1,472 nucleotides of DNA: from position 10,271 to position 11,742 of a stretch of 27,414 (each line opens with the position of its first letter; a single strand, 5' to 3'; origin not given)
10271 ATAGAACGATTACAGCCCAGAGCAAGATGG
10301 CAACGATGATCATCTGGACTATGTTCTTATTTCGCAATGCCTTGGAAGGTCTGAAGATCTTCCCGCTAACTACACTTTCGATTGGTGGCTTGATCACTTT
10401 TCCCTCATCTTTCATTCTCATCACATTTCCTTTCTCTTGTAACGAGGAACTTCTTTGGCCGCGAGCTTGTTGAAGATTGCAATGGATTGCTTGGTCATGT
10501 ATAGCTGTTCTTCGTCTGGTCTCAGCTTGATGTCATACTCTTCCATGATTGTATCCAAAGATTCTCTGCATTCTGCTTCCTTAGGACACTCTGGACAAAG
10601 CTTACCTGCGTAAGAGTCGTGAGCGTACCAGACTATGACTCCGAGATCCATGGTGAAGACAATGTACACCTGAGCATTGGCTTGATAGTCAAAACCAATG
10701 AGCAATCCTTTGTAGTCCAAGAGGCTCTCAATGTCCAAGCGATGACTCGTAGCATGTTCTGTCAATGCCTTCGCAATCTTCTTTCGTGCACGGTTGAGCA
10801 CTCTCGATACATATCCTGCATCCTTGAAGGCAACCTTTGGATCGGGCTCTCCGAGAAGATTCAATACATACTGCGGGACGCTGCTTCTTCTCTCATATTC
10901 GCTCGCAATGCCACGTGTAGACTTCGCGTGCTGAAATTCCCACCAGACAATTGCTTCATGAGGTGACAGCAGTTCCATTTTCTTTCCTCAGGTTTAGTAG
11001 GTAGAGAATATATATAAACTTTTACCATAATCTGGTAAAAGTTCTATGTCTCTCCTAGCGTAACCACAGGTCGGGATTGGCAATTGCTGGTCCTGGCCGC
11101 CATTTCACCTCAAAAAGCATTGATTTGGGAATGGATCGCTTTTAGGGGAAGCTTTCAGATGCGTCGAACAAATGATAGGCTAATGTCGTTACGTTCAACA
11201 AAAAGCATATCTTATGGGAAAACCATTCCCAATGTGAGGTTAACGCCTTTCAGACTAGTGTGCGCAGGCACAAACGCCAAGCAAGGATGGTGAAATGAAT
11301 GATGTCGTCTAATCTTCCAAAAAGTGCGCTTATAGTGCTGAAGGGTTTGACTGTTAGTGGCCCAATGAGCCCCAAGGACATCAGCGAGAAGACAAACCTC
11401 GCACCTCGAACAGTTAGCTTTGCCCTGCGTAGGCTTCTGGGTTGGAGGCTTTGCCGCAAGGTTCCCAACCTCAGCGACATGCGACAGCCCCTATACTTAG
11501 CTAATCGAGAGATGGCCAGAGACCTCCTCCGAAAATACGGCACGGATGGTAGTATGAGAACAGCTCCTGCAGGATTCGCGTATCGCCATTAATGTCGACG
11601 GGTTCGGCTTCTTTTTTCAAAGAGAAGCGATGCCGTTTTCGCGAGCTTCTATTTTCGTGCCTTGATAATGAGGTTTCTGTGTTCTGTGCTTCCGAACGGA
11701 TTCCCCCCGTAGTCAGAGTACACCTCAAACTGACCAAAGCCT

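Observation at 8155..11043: Candidate undescribed system: metal-site HTH regulator + three diversified membrane bPH_2 proteins under one operator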

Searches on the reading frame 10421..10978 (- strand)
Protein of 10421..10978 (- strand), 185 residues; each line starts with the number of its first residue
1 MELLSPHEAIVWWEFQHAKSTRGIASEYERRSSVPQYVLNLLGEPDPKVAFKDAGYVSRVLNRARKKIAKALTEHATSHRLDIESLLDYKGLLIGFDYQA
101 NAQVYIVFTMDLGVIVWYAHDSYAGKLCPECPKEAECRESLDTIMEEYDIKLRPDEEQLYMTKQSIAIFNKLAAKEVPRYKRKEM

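Call 3: search_protein_families(library=pfam, proteins=[window:10421-10978:-], max_evalue=1)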
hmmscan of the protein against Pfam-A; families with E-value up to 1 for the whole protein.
window:10421-10978:- (185 aa): 0 families

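Call 6: search_protein_families(library=ncbifam, proteins=[window:10421-10978:-], max_evalue=0.1)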
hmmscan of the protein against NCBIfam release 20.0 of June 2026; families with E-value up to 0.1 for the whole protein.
window:10421-10978:- (185 aa): 0 families

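Call 7: find_homologous_proteins(query=window:10421-10978:-, max_evalue=0.001)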
Query window:10421-10978:- (185 aa): 655 proteins with E <= 0.001 among 715 candidates; the best 120 are listed.
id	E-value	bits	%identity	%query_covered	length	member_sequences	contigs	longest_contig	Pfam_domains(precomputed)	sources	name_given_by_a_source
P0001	4.3e-109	380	93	100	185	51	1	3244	-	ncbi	-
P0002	9.4e-108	376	91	99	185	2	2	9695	-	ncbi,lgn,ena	-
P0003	2.6e-100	352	82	99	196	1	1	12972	-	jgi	-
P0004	3.7e-89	315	76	98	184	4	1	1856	-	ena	-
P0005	6.2e-83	295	71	99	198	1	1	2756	-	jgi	jgi:hypothetical protein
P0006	2.3e-80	287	68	97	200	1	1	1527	-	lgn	-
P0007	2.8e-80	286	72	98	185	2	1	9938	-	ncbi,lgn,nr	ncbi:MAG: hypothetical protein BAJATHORv1_160007 [Candidatus Thorarchaeota archaeon]|nr:MAG: hypothe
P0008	4.2e-80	286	69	99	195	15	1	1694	-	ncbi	-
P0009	4.6e-80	286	68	99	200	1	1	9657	-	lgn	-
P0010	3.8e-79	283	69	98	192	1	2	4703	-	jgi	jgi:hypothetical protein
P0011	1.6e-78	281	67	99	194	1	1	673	-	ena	-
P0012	1.6e-78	281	68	99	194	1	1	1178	-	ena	-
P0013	1.3e-77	278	68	98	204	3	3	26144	-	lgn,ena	-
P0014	1.4e-77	278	68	98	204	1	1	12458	-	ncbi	-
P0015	3.5e-77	276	67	99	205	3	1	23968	-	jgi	jgi:hypothetical protein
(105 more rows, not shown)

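Call 13: search_solved_structures(query=window:10421-10978:-, max_evalue=10)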
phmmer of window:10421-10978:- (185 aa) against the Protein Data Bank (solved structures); distinct sequences matched with E-value up to 10: 1.
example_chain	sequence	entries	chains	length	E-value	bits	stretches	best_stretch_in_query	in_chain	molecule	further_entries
7x2q_A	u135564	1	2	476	1.1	12.4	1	81-156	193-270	Sugiol synthase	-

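Call 22: search_protein_representatives(protein=window:10421-10978:-)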
Query: 185 residues. Proteins with E-value up to 0.001 (for the whole library): 54; up to 1e-10: 12; up to 1e-30: 6. The best 54 are listed.
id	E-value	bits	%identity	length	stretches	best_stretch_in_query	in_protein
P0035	1.2e-74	266.4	73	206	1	1-184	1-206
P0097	1.9e-71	256.0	75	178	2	55-184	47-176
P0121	3.7e-68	245.3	64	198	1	1-184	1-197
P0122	3.5e-45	170.4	68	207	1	1-126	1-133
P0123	5.1e-44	166.6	79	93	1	92-182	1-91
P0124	3.3e-37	144.4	73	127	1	83-171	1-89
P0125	1.1e-23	100.4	67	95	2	54-112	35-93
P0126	1.2e-23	100.2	70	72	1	116-184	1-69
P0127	1.6e-23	99.9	41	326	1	62-175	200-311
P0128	1.4e-18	83.7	75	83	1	81-132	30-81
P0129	2.4e-12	63.5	66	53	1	136-185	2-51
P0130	4.3e-12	62.6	63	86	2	54-94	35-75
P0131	2.0e-10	57.2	59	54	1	132-182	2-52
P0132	5.3e-09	52.6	61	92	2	55-85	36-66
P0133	5.7e-09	52.4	32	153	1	56-173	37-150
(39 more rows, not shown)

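Call 24: search_protein_families(library=pfam, alignment_id=A1, max_evalue=0.1)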
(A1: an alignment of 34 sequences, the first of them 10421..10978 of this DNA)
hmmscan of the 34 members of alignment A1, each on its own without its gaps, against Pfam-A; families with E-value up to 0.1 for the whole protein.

A. member 1, window:10421-10978:- (185 aa): 0 families

B. families by the number of members that match (of 34 scanned): 53 families (the first 25 are shown)
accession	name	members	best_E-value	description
PF13384.12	HTH_23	9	0.00012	Homeodomain-like domain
PF08279.18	HTH_11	7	0.0001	HTH domain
PF00196.25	GerE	7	0.0002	Bacterial regulatory proteins, luxR family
PF12802.13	MarR_2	6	0.00065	MarR family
PF04967.18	HTH_10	4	0.00088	HTH DNA binding domain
PF08281.18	Sigma70_r4_2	4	0.0011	Sigma-70, region 4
PF13412.12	HTH_24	4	0.0013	Winged helix-turn-helix DNA-binding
PF02796.21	HTH_7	4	0.011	Helix-turn-helix domain of resolvase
PF13551.12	HTH_29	3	0.00027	Winged helix-turn helix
PF04545.22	Sigma70_r4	3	0.0022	Sigma-70, region 4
PF10588.14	NADH-G_4Fe-4S_3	3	0.0029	NADH-ubiquinone oxidoreductase-G iron-sulfur binding region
PF13545.12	HTH_Crp_2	3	0.0036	Crp-like helix-turn-helix domain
PF07506.17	RepB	2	0.00045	RepB plasmid partitioning protein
PF01381.28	HTH_3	2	0.0019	Helix-turn-helix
PF13798.11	PCYCGC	2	0.0019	Protein of unknown function with PCYCGC motif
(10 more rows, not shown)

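Call 27: find_related_loci(query=A2, collection=genome_contigs, flank=6000)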
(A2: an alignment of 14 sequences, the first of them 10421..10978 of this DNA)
Query A2 (185 aa) in genome_contigs; peptide patterns used: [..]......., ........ (x = any residue, [..] = any of these).
140 stretches matched a pattern; 114 encode a relative of the query (tblastn E <= 1e-3); the best 80 are kept; 80 distinct loci.
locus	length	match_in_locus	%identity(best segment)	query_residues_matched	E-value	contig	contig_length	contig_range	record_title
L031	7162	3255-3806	95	1-184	1e-118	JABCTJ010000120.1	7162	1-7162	MAG: Candidatus Thorarchaeota archaeon isolate HM4_FB6 k127_1564589, whole genome shotgun sequence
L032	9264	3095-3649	93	1-185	1e-117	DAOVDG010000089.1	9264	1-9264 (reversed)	MAG TPA_asm: Candidatus Thorarchaeota archaeon isolate CSMAG_1051 CSMAG_1051_k141_5582311_length_9264_cov_72.0000, whole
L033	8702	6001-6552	93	1-184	2e-115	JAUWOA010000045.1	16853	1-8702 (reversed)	MAG: Candidatus Thorarchaeota archaeon isolate CSMAG_2438 CSMAG_2438_k141_43557_length_16853_cov_110.0000, whole genome 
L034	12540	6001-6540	92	1-180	3e-113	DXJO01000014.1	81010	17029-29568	MAG TPA_asm: Candidatus Thorarchaeota archaeon isolate MAG_9 k127_53109, whole genome shotgun sequence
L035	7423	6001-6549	76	1-182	5e-95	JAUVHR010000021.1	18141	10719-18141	MAG: Candidatus Thorarchaeota archaeon isolate CSMAG_407 CSMAG_407_k141_259216_length_18141_cov_7.0000, whole genome sho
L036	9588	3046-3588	72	3-182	2e-86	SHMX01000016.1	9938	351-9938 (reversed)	MAG: Candidatus Thorarchaeota archaeon isolate BC 1189500016, whole genome shotgun sequence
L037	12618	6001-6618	65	1-184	2e-85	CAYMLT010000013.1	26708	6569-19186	MAG TPA_asm: uncultured archaeon isolate binchicken_co129_606 genome assembly, contig: NODE_4818_length_26708_cov_4.9906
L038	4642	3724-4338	67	1-184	2e-85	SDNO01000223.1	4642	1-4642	MAG: Candidatus Thorarchaeota archaeon isolate TEKIR_12S Tekir-sed17-70955, whole genome shotgun sequence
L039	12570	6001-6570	67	3-184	3e-85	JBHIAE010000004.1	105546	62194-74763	MAG: Candidatus Thorarchaeota archaeon isolate K_3_bin.28 NODE_15_length_105546_cov_22.920628, whole genome shotgun sequ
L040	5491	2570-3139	67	3-184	6e-85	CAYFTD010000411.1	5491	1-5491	MAG TPA_asm: uncultured archaeon isolate ERP108616_co1_168 genome assembly, contig: k119_535407, whole genome shotgun se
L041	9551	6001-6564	70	3-182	1e-84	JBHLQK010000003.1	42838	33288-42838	MAG: Candidatus Thorarchaeota archaeon isolate LCG1B.545 LCG1B.545@4566, whole genome shotgun sequence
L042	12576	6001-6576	66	1-184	3e-84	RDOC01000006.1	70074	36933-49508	MAG: Candidatus Thorarchaeota archaeon isolate SZ_4_bin3.344 NODE_6_length_70074_cov_12.617453, whole genome shotgun seq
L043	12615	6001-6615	63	1-184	3e-84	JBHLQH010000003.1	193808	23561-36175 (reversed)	MAG: Candidatus Thorarchaeota archaeon isolate LCG1B.475 LCG1B.475@144, whole genome shotgun sequence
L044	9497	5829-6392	69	3-182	6e-84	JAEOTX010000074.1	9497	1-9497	MAG: Candidatus Thorarchaeota archaeon isolate YT5_051 k127_8851231, whole genome shotgun sequence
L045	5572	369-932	70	3-182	8e-84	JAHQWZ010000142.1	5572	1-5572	MAG: Candidatus Thorarchaeota archaeon isolate WORH6 WOR136_NODE_1531_length_5572_cov_2.81638_ID_3061, whole genome shot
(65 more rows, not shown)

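Call 35: predict_structure(alignment_id=A1)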
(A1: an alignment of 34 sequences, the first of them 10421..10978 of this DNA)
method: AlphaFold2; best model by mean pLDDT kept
length: 185 residues; sequences in the alignment: 34
mean_pLDDT: 92.4   pTM: 0.87
mean pLDDT of the five models: 92.4, 91.7, 91.3, 91.3, 89.3
residues with pLDDT >= 90: 146; 70-90: 30; 50-70: 8; < 50: 1
segments of 3 or more residues with pLDDT < 50: none
pLDDT, mean of each block of 10 residues (from residue 1): 90 97 94 91 87 95 98 98 98 97 97 94 74 92 98 96 95 90 61
secondary structure, 60 per line:
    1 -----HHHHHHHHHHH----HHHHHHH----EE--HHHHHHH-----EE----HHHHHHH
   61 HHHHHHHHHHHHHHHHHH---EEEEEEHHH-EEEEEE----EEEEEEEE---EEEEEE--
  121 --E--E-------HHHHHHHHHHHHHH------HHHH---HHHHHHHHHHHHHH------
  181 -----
elements in order: H6-16 H21-27 H36-42 H54-78 E82-87 E92-97 E102-109 E113-118 H134-147 H154-157 H161-174

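Call 39: fold_search(model_id=the predicted structure, library=pdb)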
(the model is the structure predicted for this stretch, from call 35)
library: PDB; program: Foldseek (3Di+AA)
matches with E <= 10: 332; with E <= 0.001: 0
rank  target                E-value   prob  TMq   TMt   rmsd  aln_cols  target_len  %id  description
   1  9nom_A                6.1e-01  0.09  0.17  0.07  12.6       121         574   12  Structure of the NIS synthetase NcdF from nocardichelin biosynthesis (released 2025-06-18)
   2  5n9j_A                8.2e-01  0.12  0.25  0.10  15.0       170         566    8  Core Mediator of transcriptional regulation (released 2017-05-17)
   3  2yh6_B                8.8e-01  0.30  0.25  0.39   9.5        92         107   13  Structure of the N-terminal domain of BamC from E. coli (released 2011-05-25)
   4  2laf_MODEL_1_A        9.8e-01  0.25  0.26  0.38   8.5       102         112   13  NMR solution structure of the N-terminal domain of the E. coli lipoprotein BamC (released 2011-06-01)
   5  2yh6_C                9.8e-01  0.20  0.24  0.36   9.4        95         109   13  Structure of the N-terminal domain of BamC from E. coli (released 2011-05-25)
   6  2ei0                  1.1e+00  0.14  0.12  0.08   9.2        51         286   14  Anaerobic Crystal Structure Analysis of 1,2-dihydroxynaphthalene dioxygenase from Pseudomonas sp. strain C18 complexed w (released 2008-02-19)
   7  2y8l_A                1.2e+00  0.13  0.21  0.34  10.4        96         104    6  Structure of the regulatory fragment of mammalian aMPK in complex with two ADP (released 2011-03-16)
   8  4eak_A                1.2e+00  0.12  0.19  0.34   9.9        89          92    6  Co-crystal structure of an AMPK core with ATP (released 2012-06-06)
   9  6p63_A                1.2e+00  0.07  0.16  0.06  12.7        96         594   14  Wild-type NIS synthetase DesD bound to AMP and substrate analog cadaverine (released 2020-06-03)
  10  4eag_A                1.2e+00  0.13  0.21  0.35   9.7        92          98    8  Co-crystal structure of an chimeric AMPK core with ATP (released 2012-06-06)
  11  2v8q_A                1.5e+00  0.14  0.21  0.34   8.4        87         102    7  Crystal structure of the regulatory fragment of mammalian AMPK in complexes with AMP (released 2007-09-25)
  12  9ofv_e                1.5e+00  0.12  0.26  0.05  10.1       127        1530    6  Consensus reconstruction of the eukaryotic Ribosome-associated Quality Control complex (released 2025-06-11)
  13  4nf9_A                1.5e+00  0.07  0.16  0.14  13.3       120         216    8  Structure of the Knl1/Nsl1 complex (released 2014-03-19)
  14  2ei3                  1.6e+00  0.13  0.13  0.09   9.2        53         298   13  Anaerobic Crystal Structure Analysis of the 1,2-dihydroxynaphthalene dioxygenase from Pseudomonas sp. strain C18 complex (released 2008-02-19)
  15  6jsx_A                1.6e+00  0.08  0.11  0.25  11.4        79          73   10  Structure of a flagellin protein, HpFlaG (released 2020-04-08)
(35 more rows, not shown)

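Call 45: search_solved_structures(query=A1, max_evalue=10, show_alignments=2)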
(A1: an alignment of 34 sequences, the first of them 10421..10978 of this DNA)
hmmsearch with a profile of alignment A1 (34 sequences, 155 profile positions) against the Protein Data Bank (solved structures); distinct sequences matched with E-value up to 10: 49.
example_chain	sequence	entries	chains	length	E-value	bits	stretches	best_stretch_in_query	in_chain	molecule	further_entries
8hno_A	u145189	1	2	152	2.1e-05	27.8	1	3-65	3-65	Archaeal transcription regulator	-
8hnp_A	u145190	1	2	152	4.7e-05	26.7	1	3-54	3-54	Archaeal transcription regulator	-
1fse_A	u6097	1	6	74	9.8e-05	25.7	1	4-57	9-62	GERE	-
4ldz_A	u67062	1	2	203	0.006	19.9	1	4-50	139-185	Transcriptional regulatory protein DesR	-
4wt0_B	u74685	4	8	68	0.0088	19.3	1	4-50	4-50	Response regulator receiver domain protein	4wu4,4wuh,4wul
3kln_A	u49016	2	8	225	0.0094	19.2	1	3-51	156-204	Transcriptional regulator, LuxR family | Transcriptional regulator VpsT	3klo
4wsz_A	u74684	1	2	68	0.01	19.1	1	4-50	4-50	Response regulator receiver domain protein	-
7bhy_A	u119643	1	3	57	0.021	18.1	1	17-48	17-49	Deoxyribonucleoside regulator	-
8u3b_G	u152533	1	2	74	0.022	18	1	5-50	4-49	Nitrate/nitrite response regulator protein NarL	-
1p4w_A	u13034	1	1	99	0.026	17.8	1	6-49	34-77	rcsB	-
5hev_A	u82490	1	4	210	0.026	17.8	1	4-51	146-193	Response regulator protein VraR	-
5f64_A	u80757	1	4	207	0.027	17.7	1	5-54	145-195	Positive transcription regulator EvgA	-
1je8_A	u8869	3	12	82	0.028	17.7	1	5-50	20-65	Nitrate/Nitrite Response Regulator Protein NARL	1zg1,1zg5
3clo_A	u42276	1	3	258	0.031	17.5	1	5-50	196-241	Transcriptional regulator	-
8zwn_A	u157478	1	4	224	0.032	17.5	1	5-54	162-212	DNA-binding transcriptional activator EvgA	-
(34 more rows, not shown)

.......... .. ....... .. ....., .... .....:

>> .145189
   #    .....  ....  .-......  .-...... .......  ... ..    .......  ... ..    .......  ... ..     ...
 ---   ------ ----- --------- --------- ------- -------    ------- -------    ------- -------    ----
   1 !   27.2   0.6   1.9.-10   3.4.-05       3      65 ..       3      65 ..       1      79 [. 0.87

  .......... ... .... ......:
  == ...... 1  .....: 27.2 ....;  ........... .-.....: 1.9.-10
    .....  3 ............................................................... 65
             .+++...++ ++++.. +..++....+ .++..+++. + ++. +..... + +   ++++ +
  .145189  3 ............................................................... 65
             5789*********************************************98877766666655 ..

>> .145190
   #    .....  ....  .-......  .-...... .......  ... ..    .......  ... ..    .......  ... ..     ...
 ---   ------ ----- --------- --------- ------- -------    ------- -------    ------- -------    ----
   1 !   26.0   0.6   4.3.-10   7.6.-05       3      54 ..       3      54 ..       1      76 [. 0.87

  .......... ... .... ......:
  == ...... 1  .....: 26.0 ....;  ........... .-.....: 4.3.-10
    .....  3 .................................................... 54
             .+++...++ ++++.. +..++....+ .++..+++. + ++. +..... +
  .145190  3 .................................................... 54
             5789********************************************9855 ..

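Call 47: search_protein_families(library=pfam, proteins=[L031:2349-3125:-, L031:667-2355:-, L035:1886-3391:-], max_evalue=0.01)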
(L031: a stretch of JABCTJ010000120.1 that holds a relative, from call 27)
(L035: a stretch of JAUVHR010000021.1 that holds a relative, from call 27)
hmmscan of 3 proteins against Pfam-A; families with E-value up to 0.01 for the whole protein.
L031:2349-3125:- (259 aa): 4 families
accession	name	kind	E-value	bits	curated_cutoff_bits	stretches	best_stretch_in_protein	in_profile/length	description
PF00005.33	ABC_tran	-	6.7e-25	88.7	25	1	27-170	2-137/137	ABC transporter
PF13304.12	AAA_21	-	2.1e-11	44.9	27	1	125-200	221-298/304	AAA domain, putative AbiEii toxin, Type IV TA system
PF13166.12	AAA_13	-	0.0002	20.6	36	0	43-68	23-49/713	AAA domain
PF02463.25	SMC_N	-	0.0024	17.8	40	0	151-216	150-213/220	RecF/RecN/SMC N terminal domain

L031:667-2355:- (563 aa): 0 families

L035:1886-3391:- (502 aa): 2 families
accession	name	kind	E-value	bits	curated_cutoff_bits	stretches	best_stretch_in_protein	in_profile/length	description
PF13529.12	Peptidase_C39_2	-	3.1e-07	31.5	24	1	141-230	66-142/143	Peptidase_C39 like family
PF14399.12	BtrH_N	-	3.6e-06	27.7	29.7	1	159-230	73-134/134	Butirosin biosynthesis protein H, N-terminal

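Call 58: search_protein_families(library=ncbifam, proteins=[L031:2349-3125:-, L031:667-2355:-, L035:1886-3391:-], max_evalue=0.001)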
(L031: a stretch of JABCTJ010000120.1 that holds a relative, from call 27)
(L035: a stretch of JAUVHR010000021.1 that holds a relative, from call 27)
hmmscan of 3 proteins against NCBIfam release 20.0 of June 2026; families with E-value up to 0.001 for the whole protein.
L031:2349-3125:- (259 aa): 181 families (the best 25 are shown)
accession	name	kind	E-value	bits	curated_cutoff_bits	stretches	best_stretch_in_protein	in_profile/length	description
TIGR01188.1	drrA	subfamily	8.6e-61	205.8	312.45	1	18-244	1-226/302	daunorubicin resistance ABC transporter, ATP-binding protein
NF033858.1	ABC2_perm_RbbA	equivalog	2.1e-50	171.5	1050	1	6-246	262-501/909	ribosome-associated ATPase/putative transporter RbbA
TIGR03522.1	GldA_ABC_ATP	equivalog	6.3e-47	160.5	402.6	1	9-224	1-214/301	gliding motility-associated ABC transporter ATP-binding subunit GldA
TIGR03740.1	galliderm_ABC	subfamily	6.5e-40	137.2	309.75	1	12-222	2-204/223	lantibiotic protection ABC transporter ATP-binding subunit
TIGR03864.1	PQQ_ABC_ATP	hypoth_equivalog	1.6e-39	135.8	302.25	1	11-244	2-234/236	ABC transporter, ATP-binding subunit, PQQ-dependent alcohol dehydrogenase system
NF010060.0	PRK13537.1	equivalog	1.5e-38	132.5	521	1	10-238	15-242/314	nodulation factor ABC transporter ATP-binding protein NodI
NF010059.0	PRK13536.1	equivalog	2.7e-34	118.4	549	1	4-234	37-266/342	nodulation factor ABC transporter ATP-binding protein NodI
TIGR01288.1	nodI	equivalog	9.7e-33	113.4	424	1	10-238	4-231/303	nodulation factor ABC transporter ATP-binding protein NodI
TIGR04406.1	LPS_export_lptB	equivalog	1.5e-31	109.6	240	1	11-233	2-226/239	LPS export ABC transporter ATP-binding protein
TIGR00968.1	3a0106s01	subfamily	2.5e-30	105.8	342.75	1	12-235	2-224/237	sulfate ABC transporter ATP-binding protein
TIGR03265.1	PhnT2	equivalog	8.2e-30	104.2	457.7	1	11-232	5-225/353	putative 2-aminoethylphosphonate ABC transporter ATP-binding protein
TIGR04520.1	ECF_ATPase_1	equivalog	3.7e-29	102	315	1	16-244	6-236/269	energy-coupling factor transporter ATPase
NF007027.0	PRK09493.1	equivalog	6.7e-29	100.9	379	1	13-239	4-233/240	glutamine ABC transporter ATP-binding protein GlnQ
NF043075.1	MMSYN1_0197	equivalog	7.7e-29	100.7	550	1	12-231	4-222/341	spermidine/putrescine ABC transporter ATP-binding protein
TIGR03269.1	met_CoM_red_A2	equivalog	9.5e-29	100.3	517.1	1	22-233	296-519/530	methyl coenzyme M reductase system, component A2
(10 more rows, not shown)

L031:667-2355:- (563 aa): 0 families

L035:1886-3391:- (502 aa): 0 families

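Call 59: search_protein_families(library=padloc, proteins=[window:10421-10978:-, L031:2349-3125:-, L031:667-2355:-], max_evalue=0.01)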
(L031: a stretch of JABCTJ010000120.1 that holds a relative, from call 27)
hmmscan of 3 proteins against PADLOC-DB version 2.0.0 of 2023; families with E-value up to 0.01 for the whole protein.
window:10421-10978:- (185 aa): 0 families

L031:2349-3125:- (259 aa): 16 families
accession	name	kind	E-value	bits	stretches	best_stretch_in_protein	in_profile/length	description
PDLC04135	mad3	-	1.5e-21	75.4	2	129-217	251-339/374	mads_3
PDLC02980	AriA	-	7.3e-11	40.6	2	132-200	228-298/304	-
PDLC04140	mad8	-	1.1e-08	32.9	1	23-188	14-217/314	mads_8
PDLC04214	HEC-02A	-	1.5e-05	22.5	1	150-200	228-277/338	-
PDLC04213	HEC-02A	-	3.8e-05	21.4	1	151-205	223-276/337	-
PDLC02914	ATPase-Toprim_I-B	-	0.00039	17.7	0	157-202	200-245/443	-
PDLC02335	AbiLi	-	0.00047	17.3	0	138-203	175-239/326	AbiLi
PDLC04236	PDC-M01A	-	0.00088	16.4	0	135-200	222-290/388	-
PDLC04235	PDC-M01A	-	0.0015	15.5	0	133-192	341-404/510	-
PDLC04239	PDC-M01A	-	0.002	14.6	0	6-60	171-225/552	-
PDLC03878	NsnB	-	0.0021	15.9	0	149-201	226-277/345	-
PDLC04175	HEC-01A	-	0.0023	15.1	0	144-200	251-307/363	-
PDLC04707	PDC-M55A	-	0.0023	15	1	158-203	302-347/421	-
PDLC00096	GajA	-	0.0024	14.7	0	120-235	242-369/630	AAA ATPase domain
PDLC04164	AriA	-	0.0027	15.3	0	139-203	169-234/253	-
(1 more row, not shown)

L031:667-2355:- (563 aa): 0 families

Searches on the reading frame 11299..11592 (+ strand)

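Call 6: search_protein_families(library=ncbifam, proteins=[window:11299-11592:+], max_evalue=0.1)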
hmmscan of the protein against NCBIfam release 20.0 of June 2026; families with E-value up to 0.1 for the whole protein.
window:11299-11592:+ (97 aa): 2 families
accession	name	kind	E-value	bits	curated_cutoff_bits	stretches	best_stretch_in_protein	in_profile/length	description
NF033788.1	HTH_metalloreg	subfamily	0.0097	15.7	55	1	13-51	16-54/77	metalloregulator ArsR/SmtB family transcription factor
NF053755.1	MsvR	equivalog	0.065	12.9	220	1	20-72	24-76/236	transcriptional factor MsvR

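Call 47: search_protein_families(library=pfam, proteins=[window:11299-11592:+], max_evalue=0.01)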
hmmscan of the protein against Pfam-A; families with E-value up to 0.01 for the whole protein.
window:11299-11592:+ (97 aa): 2 families
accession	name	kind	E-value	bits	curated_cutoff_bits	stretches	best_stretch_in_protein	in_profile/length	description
PF01047.28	MarR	-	0.00015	22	24.6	1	13-63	8-58/59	MarR family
PF13412.12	HTH_24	-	0.00052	20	21.9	1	21-46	16-41/48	Winged helix-turn-helix DNA-binding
